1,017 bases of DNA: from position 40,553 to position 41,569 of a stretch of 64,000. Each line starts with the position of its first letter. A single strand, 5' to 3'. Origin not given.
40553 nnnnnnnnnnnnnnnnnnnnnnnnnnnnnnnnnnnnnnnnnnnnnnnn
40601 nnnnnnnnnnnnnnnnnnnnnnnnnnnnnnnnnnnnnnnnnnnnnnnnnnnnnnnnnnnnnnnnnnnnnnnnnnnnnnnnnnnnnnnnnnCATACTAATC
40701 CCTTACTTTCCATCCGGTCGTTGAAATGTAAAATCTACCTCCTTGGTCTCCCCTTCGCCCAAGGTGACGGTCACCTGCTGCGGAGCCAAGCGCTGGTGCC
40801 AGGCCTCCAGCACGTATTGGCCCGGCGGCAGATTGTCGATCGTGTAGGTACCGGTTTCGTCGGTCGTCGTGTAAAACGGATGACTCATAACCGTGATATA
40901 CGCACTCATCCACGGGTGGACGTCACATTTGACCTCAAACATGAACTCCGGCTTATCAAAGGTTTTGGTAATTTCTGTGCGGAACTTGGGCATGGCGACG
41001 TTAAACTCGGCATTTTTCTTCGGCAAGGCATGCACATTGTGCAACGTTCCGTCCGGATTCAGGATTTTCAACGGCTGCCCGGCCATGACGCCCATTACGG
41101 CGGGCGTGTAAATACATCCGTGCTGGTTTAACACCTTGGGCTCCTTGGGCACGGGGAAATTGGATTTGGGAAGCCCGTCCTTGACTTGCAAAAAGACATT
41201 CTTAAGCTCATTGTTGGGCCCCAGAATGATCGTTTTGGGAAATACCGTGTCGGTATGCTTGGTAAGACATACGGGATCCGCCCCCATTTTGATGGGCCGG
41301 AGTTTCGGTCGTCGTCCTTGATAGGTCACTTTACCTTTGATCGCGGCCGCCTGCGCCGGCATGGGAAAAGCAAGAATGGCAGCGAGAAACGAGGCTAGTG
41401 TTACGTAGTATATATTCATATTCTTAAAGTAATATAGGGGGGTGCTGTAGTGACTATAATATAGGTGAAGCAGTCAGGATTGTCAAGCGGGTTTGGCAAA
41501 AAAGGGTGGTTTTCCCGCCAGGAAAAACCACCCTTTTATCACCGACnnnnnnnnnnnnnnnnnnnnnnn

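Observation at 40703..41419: Secreted beta-sandwich protein with a possible type-1 copper site directly upstream of coxA; coxB lacks a cytochrome c domain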

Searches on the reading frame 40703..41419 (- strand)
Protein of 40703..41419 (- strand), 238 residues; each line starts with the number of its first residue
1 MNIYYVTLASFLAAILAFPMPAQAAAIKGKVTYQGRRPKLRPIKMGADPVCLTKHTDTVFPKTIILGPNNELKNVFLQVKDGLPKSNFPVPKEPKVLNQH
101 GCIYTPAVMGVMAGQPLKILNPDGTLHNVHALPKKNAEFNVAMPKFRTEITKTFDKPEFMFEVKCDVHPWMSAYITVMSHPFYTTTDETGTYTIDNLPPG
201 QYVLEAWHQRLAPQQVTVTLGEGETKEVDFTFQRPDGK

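Call 3: search_protein_families(library=pfam, proteins=[window:40703-41419:-], max_evalue=10)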
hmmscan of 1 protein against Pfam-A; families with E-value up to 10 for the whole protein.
window:40703-41419:- (238 aa): 8 families
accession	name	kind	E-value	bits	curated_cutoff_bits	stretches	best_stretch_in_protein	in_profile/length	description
PF13620.12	CarboxypepD_reg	-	7.1e-12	45.9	32.3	1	173-232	17-81/82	Carboxypeptidase regulatory-like domain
PF13715.12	CarbopepD_reg_2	-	5.1e-07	30.1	32.2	1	172-232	16-76/88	CarboxypepD_reg-like domain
PF14686.12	fn3_3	-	1.2e-05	25.4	24.4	1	182-226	27-73/75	Polysaccharide lyase family 4, domain II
PF09430.16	EMC7_beta-sandw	-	0.00096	19.8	26.6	1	175-221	14-60/122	ER membrane protein complex subunit 7, beta-sandwich domain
PF17210.9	SdrD_B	-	0.002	18.7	29.7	1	184-225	42-80/112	SdrD B-like domain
PF17802.7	SpaA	-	0.0031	18.1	23.1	1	184-205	36-57/91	Prealbumin-like fold domain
PF23193.1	NOMO_3rd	-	0.0095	16.4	27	1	183-211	61-89/120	NOMO third transthyretin-like domain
PF07495.19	Y_Y_Y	-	0.13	12.6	26.6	1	185-206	24-44/65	Y_Y_Y domain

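Call 4: search_protein_families(library=ncbifam, proteins=[window:40703-41419:-], max_evalue=10)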
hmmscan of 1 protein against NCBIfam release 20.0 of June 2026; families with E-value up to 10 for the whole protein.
window:40703-41419:- (238 aa): 2 families
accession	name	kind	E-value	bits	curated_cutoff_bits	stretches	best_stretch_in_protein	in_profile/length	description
NF052345.1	S_layer_anammox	exception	0.00036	18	1400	1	173-232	1331-1391/1596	Kustd1514 family S-layer glycoprotein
TIGR02657.1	amicyanin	equivalog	0.039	14.3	110.2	1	109-176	13-81/83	amicyanin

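Call 5: search_solved_structures(query=window:40703-41419:-, max_evalue=10, show_alignments=3)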
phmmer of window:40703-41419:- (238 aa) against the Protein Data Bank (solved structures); distinct sequences matched with E-value up to 10: 6.
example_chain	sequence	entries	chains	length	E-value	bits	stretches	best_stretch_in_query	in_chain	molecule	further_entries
8sqx_A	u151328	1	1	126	0.0053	19.5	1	180-208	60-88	Putative surface anchored protein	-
9c7v_B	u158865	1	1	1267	0.012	18.4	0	160-232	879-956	BOS complex subunit NOMO2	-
5fc9_A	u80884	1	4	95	0.48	13.1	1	103-177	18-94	Blue (Type 1) copper domain protein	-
2hrj_A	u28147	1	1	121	1.1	11.9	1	44-100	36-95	Talin-1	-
3irp_X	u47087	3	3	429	1.2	11.8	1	184-223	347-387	Uro-adherence factor A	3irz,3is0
3is1_X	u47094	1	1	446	1.2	11.7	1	184-223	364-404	Uro-adherence factor A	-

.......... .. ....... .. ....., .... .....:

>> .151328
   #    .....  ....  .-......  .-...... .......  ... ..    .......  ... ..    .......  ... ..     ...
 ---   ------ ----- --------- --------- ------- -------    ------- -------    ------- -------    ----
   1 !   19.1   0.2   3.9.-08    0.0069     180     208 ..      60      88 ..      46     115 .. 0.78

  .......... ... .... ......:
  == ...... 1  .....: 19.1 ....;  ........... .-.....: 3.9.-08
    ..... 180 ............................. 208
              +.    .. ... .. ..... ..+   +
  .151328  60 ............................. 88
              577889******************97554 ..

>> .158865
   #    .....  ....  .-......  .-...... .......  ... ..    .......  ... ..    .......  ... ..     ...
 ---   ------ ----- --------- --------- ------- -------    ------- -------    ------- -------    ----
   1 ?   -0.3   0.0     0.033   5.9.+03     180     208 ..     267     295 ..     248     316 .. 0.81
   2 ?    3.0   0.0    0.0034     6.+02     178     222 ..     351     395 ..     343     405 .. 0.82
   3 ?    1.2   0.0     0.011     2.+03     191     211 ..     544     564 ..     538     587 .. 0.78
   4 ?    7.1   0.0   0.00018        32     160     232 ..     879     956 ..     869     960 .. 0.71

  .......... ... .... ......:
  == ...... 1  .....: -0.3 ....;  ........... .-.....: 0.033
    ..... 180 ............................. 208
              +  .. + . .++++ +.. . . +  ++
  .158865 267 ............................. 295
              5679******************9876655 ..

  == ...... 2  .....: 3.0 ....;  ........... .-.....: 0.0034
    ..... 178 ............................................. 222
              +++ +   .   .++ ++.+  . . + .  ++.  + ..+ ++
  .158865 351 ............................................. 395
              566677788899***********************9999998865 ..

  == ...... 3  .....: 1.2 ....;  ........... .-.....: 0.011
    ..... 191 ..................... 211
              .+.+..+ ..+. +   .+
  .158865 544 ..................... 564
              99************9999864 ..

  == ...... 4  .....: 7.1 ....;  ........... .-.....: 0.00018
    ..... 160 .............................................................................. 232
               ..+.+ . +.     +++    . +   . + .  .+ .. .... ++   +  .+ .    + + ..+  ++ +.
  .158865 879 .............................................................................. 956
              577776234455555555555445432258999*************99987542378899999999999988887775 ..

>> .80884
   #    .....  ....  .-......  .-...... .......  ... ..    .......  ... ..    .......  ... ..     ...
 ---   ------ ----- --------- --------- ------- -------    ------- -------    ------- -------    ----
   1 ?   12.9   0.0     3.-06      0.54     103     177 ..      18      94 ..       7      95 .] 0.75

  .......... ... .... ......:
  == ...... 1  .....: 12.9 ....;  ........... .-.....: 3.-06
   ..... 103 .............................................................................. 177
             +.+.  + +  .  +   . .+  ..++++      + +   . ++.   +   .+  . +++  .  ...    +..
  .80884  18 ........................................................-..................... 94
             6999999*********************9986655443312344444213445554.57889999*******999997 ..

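Call 6: find_homologous_proteins(query=window:40703-41419:-, max_evalue=0.001)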
Query window:40703-41419:- (238 aa): 2729 proteins with E <= 0.001 among 3002 candidates; the best 120 are listed.
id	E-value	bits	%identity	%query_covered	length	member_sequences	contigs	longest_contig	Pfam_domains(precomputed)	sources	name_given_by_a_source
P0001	4.5e-160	549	100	100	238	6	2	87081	PF13715.13,PF13620.13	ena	-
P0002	5.4e-137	473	85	100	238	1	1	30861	PF13715.13,PF13620.13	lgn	-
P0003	1.1e-134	465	84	100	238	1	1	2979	PF13620.13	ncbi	-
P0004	1.6e-128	445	79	100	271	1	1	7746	PF13620.13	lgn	-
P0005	7.9e-122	423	75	100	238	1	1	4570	PF13620.13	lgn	-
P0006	3.8e-112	392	76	91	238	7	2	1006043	PF13715.13,PF13620.13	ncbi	ncbi:MAG: carboxypeptidase regulatory-like domain-containing protein [Candidatus Omnitrophota bacter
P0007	5.2e-109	381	73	91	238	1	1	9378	PF13715.13,PF13620.13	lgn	-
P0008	5.4e-109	381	71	97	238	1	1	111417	PF13715.13,PF13620.13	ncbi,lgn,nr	ncbi:MAG: carboxypeptidase regulatory-like domain-containing protein [Candidatus Omnitrophica bacter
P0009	5.8e-109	381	69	100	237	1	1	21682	PF13715.13,PF14686.13,PF13620.13,PF09430.17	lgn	-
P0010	2.5e-102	359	64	100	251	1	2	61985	PF13715.13,PF14686.13,PF13620.13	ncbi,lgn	-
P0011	8.1e-99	348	69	90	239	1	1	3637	PF13715.13,PF13620.13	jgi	-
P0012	3.8e-98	346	65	91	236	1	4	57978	PF13620.13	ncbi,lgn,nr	ncbi:MAG: carboxypeptidase regulatory-like domain-containing protein [Candidatus Omnitrophica bacter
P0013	5.3e-98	345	65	91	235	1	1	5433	PF13620.13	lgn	-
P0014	2.7e-97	343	62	97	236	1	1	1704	PF13715.13,PF13620.13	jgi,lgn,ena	-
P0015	3.9e-97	342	67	91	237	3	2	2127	PF13620.13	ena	-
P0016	1.5e-96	341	61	98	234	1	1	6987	PF13620.13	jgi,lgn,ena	-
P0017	1.6e-96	340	62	95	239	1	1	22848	PF13620.13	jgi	-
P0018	9.0e-96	338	62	96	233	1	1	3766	PF13620.13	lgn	-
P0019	1.3e-95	338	62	97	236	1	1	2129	PF13620.13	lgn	-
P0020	3.0e-95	336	64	95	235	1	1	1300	PF13620.13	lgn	-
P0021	2.1e-94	334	60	97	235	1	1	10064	PF14686.13,PF13620.13,PF09430.17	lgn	-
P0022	6.5e-93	329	60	95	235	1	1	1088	PF13715.13,PF13620.13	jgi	-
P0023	1.4e-92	328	58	97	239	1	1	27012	PF13715.13,PF14686.13,PF13620.13,PF09430.17,PF22904.4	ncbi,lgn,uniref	ncbi:hypothetical protein MNBD_UNCLBAC01-1787 [hydrothermal vent metagenome]|uniref:Rhamnogalacturon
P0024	1.4e-92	328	55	99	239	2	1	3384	PF13715.13,PF13620.13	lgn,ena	-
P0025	1.8e-92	327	59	96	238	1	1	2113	PF13620.13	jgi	-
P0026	2.2e-92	327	61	97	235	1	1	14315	PF13715.13,PF13620.13,PF09430.17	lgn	-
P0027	2.2e-92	327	64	95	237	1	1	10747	PF13620.13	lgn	-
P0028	4.4e-92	326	60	96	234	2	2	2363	PF13715.13,PF13620.13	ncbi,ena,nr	ncbi:MAG: carboxypeptidase regulatory-like domain-containing protein [Candidatus Omnitrophica bacter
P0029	1.7e-91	324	60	95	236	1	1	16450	PF13715.13,PF14686.13,PF13620.13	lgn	-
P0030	2.5e-91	323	61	95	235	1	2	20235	PF13620.13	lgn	-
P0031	1.1e-90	321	58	95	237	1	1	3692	PF13715.13,PF13620.13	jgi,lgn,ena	-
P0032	1.2e-90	321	57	97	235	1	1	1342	PF13620.13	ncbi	-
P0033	1.4e-90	321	57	97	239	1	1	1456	PF13715.13,PF14686.13,PF13620.13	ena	-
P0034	2.0e-90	321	58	96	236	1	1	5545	PF13715.13,PF13620.13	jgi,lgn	-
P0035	2.0e-90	321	59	95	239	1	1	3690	PF14686.13,PF13620.13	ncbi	-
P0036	2.6e-90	320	62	90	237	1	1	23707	PF13715.13,PF13620.13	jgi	jgi:plastocyanin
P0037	3.1e-90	320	56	97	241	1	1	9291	PF13620.13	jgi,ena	-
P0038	5.8e-90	319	59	98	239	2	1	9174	PF13620.13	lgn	-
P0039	5.8e-90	319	57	97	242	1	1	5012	PF13715.13,PF13620.13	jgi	-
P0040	8.7e-90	318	58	95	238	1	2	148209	PF14686.13,PF13620.13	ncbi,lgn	-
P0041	1.6e-89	318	57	99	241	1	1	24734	PF13715.13,PF14686.13,PF13620.13,PF09430.17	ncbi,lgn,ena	-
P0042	1.7e-89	317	57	99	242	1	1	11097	PF13620.13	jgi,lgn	-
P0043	1.9e-89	317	59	93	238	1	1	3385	PF14686.13,PF13620.13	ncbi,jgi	jgi:plastocyanin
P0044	2.4e-89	317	60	88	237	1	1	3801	PF13620.13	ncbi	-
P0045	2.6e-89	317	59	99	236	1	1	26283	PF13715.13,PF13620.13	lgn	-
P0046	3.0e-89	317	56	99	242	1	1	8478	PF14686.13,PF13620.13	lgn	-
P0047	3.3e-89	317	58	95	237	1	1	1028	PF13620.13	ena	-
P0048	3.3e-89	317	59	94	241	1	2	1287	PF14686.13,PF13620.13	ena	-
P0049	3.3e-89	317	60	90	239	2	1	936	PF14686.13,PF13620.13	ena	-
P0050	3.4e-89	317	58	96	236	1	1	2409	PF13620.13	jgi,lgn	-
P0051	3.6e-89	316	60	94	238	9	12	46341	PF13620.13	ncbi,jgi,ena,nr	ncbi:MAG: hypothetical protein A2705_00960 [Omnitrophica WOR_2 bacterium RIFCSPHIGHO2_01_FULL_52_10]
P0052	5.1e-89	316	61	90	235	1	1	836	PF13715.13,PF13620.13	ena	-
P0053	6.2e-89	316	57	100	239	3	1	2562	PF14686.13,PF13620.13,PF09430.17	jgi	jgi:plastocyanin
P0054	6.8e-89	315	58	98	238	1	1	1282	PF13620.13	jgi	-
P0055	1.0e-88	315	60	90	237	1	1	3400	PF13620.13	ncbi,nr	ncbi:MAG: hypothetical protein KC713_06800 [Candidatus Omnitrophica bacterium]|nr:hypothetical prote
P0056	1.1e-88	315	59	94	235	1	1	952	PF13620.13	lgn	-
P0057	1.1e-88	315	57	98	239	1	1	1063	PF14686.13,PF13620.13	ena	-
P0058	1.2e-88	315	57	99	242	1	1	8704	PF14686.13,PF13620.13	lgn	-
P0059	1.4e-88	314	59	89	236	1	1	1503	PF13620.13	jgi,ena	-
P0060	1.6e-88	314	59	95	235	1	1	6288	PF13715.13,PF14686.13,PF13620.13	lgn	-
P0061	2.4e-88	314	59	94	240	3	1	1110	PF13620.13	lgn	-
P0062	2.5e-88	314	58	95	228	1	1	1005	PF14686.13,PF13620.13,PF09430.17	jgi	-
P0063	2.9e-88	313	57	97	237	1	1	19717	PF13715.13,PF14686.13,PF13620.13,PF09430.17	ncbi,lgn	-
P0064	3.0e-88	313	58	95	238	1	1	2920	PF13715.13,PF13620.13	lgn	-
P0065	3.1e-88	313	59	93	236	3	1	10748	PF13715.13,PF14686.13,PF13620.13,PF09430.17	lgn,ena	-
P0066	3.1e-88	313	58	95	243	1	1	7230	PF14686.13,PF13620.13,PF09430.17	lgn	-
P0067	6.0e-88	312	55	99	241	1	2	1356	PF13715.13,PF14686.13,PF13620.13,PF09430.17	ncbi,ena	-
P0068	7.8e-88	312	60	90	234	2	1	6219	PF14686.13,PF13620.13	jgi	-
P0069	7.9e-88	312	61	92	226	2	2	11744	PF14686.13,PF13620.13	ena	-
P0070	8.4e-88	312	57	95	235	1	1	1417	PF13715.13,PF13620.13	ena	-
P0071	9.0e-88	312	56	100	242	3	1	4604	PF14686.13,PF13620.13,PF09430.17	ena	-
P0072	1.1e-87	311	59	94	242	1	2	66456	PF14686.13,PF13620.13,PF09430.17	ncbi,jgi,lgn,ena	-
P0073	1.3e-87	311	58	95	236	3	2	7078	PF13715.13,PF13620.13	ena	-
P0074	1.4e-87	311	56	100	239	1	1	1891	PF13620.13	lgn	-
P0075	1.4e-87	311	58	95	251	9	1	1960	PF13620.13,PF09430.17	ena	-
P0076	1.5e-87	311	60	97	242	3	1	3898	PF14686.13,PF13620.13,PF09430.17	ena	-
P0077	1.6e-87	311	59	94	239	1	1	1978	PF14686.13,PF13620.13,PF09430.17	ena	-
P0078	2.0e-87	311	59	90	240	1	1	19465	PF13715.13,PF14686.13,PF13620.13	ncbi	-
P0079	2.3e-87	310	57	97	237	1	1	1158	PF13715.13,PF14686.13,PF13620.13,PF22904.4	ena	-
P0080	2.4e-87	310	59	88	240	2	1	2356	PF13715.13,PF14686.13,PF13620.13,PF09430.17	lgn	-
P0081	2.5e-87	310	58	97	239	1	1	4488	PF14686.13,PF13620.13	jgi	-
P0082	2.9e-87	310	58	97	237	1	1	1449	PF14686.13,PF13620.13,PF09430.17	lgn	-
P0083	3.9e-87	310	56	95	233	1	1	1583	PF13620.13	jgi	-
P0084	4.2e-87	310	57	96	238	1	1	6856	PF14686.13,PF13620.13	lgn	-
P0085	4.3e-87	310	57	95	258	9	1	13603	PF14686.13,PF13620.13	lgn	-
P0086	4.8e-87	309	55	97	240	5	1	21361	PF13620.13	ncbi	-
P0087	5.5e-87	309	60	92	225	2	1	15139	PF13620.13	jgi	-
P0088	5.6e-87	309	59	91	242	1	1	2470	PF14686.13,PF13620.13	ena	-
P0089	5.8e-87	309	59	90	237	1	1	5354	PF13620.13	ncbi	-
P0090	6.1e-87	309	58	95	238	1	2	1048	PF13715.13,PF14686.13,PF13620.13,PF09430.17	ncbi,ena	-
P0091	7.4e-87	309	55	97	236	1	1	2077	PF14686.13,PF13620.13,PF09430.17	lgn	-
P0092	7.8e-87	309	57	94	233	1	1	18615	PF13715.13,PF13620.13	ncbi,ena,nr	ncbi:MAG: hypothetical protein KC684_00905 [Candidatus Omnitrophica bacterium]|nr:hypothetical prote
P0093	8.5e-87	309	56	95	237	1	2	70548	PF13620.13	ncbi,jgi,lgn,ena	-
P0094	1.1e-86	308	56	97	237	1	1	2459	PF13620.13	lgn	-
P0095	1.1e-86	308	58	95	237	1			PF14686.13,PF13620.13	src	-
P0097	1.3e-86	308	59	91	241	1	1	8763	PF13715.13,PF14686.13,PF13620.13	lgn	-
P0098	1.4e-86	308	55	97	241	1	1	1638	PF13620.13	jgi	-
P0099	1.5e-86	308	55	99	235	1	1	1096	PF13715.13,PF13620.13,PF09430.17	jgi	-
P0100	1.5e-86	308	58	90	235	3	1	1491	PF13620.13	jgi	-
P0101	1.9e-86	307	55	94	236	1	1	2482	PF13620.13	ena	-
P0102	2.3e-86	307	58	96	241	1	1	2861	PF13715.13,PF13620.13,PF09430.17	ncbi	-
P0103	2.5e-86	307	58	95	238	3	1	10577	PF13715.13,PF14686.13,PF13620.13,PF22904.4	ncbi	-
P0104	2.5e-86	307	59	95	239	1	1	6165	PF14686.13,PF13620.13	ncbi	-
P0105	3.2e-86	307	56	97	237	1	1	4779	PF13715.13,PF13620.13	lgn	-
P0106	4.3e-86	306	53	98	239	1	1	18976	PF14686.13,PF13620.13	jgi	-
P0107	4.5e-86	306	59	97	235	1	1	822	PF14686.13,PF13620.13,PF09430.17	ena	-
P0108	4.8e-86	306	59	92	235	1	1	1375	PF14686.13,PF13620.13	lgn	-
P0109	5.0e-86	306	58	90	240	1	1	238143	PF13620.13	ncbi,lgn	-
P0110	5.3e-86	306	57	95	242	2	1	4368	PF13620.13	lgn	-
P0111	5.4e-86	306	56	99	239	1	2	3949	PF13715.13,PF13620.13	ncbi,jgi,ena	-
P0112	5.6e-86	306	57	99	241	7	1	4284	PF13715.13,PF14686.13,PF13620.13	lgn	-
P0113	5.6e-86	306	57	95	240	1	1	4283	PF14686.13,PF13620.13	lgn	-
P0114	5.7e-86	306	54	97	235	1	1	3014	PF14686.13,PF13620.13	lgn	-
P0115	5.7e-86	306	55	97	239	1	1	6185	PF14686.13,PF13620.13,PF09430.17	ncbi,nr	ncbi:MAG: hypothetical protein HZA28_03360 [Candidatus Omnitrophica bacterium]|nr:hypothetical prote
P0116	7.3e-86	306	59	90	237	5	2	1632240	PF13620.13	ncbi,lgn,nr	ncbi:MAG: hypothetical protein KC897_02390 [Candidatus Omnitrophica bacterium]|nr:hypothetical prote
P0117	8.0e-86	305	55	97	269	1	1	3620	PF14686.13,PF13620.13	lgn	-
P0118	9.0e-86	305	58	91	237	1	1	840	PF13715.13,PF14686.13,PF13620.13,PF09430.17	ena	-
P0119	9.1e-86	305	56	95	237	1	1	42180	PF13620.13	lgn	-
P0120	9.4e-86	305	58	96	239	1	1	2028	PF14686.13,PF13620.13,PF09430.17,PF22904.4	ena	-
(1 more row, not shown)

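Call 14: search_protein_representatives(protein=window:40703-41419:-)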
Query: 238 residues. Proteins with E-value up to 0.001 (for the whole library): 13469; up to 1e-10: 6571; up to 1e-30: 1296. The best 150 are listed.
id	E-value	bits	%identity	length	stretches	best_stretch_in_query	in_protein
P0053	2.0e-89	315.6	57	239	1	10-237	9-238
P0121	7.3e-83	294.1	36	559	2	23-234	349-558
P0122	3.4e-75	269.0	61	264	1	53-236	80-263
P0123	3.0e-74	265.9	33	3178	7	155-232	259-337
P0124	2.5e-73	262.9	51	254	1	18-234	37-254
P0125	7.3e-70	251.5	50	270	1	24-234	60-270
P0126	1.1e-67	244.4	35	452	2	23-235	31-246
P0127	1.4e-66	240.8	47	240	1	3-233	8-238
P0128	2.4e-64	233.4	48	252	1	6-235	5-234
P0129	3.0e-64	233.2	47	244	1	7-236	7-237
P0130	2.0e-63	230.5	50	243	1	6-232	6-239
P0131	4.3e-63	229.4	46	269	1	10-237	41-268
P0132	4.8e-63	229.2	47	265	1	21-237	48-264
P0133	3.6e-62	226.3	48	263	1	20-234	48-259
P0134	1.9e-60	220.7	48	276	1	12-233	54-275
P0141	2.5e-59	217.1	46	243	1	6-232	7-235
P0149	1.0e-57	211.7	44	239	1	14-238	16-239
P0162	1.4e-56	208.0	45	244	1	12-233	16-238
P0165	2.7e-56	207.1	44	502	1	13-233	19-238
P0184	1.6e-53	198.0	45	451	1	18-232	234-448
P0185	2.3e-53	197.5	49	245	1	8-233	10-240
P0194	9.6e-53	195.5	45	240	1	20-230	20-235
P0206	3.9e-52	193.5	41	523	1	20-233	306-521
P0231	4.2e-50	186.8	45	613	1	13-231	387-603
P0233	6.5e-50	186.2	42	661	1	21-236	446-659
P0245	1.4e-49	185.1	40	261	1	3-233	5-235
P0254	3.3e-49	183.9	40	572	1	24-234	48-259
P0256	4.0e-49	183.6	44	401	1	25-234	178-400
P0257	4.2e-49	183.6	39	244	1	14-234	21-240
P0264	1.1e-48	182.2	45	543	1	21-231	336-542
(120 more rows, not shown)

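Call 16: predict_structure(alignment_id=A1)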
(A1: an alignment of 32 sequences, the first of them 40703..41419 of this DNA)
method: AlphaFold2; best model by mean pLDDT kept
length: 238 residues; sequences in the alignment: 32
mean_pLDDT: 89.5   pTM: 0.83
mean pLDDT of the five models: 89.5, 88.2, 87.8, 86.2, 85.5
residues with pLDDT >= 90: 137; 70-90: 97; 50-70: 4; < 50: 0
segments of 3 or more residues with pLDDT < 50: none
pLDDT, mean of each block of 10 residues (from residue 1): 85 83 90 90 79 84 88 97 90 94 91 95 77 85 81 94 86 94 96 96 96 96 96 85
secondary structure, 60 per line:
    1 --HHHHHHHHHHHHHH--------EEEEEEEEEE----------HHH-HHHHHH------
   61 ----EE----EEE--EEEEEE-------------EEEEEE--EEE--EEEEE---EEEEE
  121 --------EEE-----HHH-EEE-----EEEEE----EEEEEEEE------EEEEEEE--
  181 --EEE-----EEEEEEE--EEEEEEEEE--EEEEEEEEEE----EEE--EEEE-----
elements in order: H3-16 E25-34 H49-54 E71-73 E76-81 E95-100 E103-105 E108-112 E116-120 E129-131 E141-143 E149-153 E158-165 E172-178 E183-185 E191-197 E200-208 E211-220 E225-227 E230-233
